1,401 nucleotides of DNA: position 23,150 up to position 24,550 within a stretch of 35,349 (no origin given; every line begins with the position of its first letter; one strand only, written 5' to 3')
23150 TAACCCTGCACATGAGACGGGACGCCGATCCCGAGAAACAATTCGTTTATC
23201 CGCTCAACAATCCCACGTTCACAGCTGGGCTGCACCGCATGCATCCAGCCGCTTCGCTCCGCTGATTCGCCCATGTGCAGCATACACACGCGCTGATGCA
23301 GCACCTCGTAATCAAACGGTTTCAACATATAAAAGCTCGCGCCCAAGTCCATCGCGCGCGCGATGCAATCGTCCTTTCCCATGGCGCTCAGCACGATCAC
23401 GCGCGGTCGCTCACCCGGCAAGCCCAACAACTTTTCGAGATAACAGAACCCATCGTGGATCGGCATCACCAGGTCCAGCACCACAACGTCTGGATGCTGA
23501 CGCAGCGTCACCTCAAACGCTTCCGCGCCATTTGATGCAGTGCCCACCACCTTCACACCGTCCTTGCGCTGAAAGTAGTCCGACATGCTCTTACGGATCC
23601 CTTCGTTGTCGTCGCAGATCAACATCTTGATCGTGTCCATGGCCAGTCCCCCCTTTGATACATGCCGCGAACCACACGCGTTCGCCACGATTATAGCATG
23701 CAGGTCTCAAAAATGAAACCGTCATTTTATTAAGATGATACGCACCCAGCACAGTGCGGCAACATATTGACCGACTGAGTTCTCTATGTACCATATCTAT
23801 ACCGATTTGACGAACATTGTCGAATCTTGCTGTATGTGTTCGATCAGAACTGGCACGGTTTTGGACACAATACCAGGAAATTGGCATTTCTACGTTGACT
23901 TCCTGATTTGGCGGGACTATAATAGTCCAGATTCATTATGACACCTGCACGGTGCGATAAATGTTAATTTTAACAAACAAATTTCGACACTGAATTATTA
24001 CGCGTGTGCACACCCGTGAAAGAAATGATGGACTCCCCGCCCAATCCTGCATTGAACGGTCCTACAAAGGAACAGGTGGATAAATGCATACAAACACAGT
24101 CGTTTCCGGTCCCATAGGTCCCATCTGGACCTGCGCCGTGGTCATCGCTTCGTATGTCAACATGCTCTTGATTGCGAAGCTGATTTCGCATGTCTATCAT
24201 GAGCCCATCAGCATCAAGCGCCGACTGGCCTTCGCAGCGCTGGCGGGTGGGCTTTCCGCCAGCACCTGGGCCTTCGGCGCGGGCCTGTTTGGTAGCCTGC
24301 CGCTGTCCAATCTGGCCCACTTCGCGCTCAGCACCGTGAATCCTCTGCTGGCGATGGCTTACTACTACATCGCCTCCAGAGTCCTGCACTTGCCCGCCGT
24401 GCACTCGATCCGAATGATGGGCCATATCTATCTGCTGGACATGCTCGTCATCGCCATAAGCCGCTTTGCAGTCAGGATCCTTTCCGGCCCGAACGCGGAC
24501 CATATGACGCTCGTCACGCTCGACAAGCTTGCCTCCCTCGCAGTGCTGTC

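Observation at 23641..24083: Shared spo0A / kinase-pair control region with four 0A boxes and an operator-like palindrome over a consensus -10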

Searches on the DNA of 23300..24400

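Call 31: search_rna_families(source=window, start=23300, end=24400, threshold=evalue, max_evalue=1)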
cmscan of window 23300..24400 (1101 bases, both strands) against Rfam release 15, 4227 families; matches with E-value up to 1: 0.
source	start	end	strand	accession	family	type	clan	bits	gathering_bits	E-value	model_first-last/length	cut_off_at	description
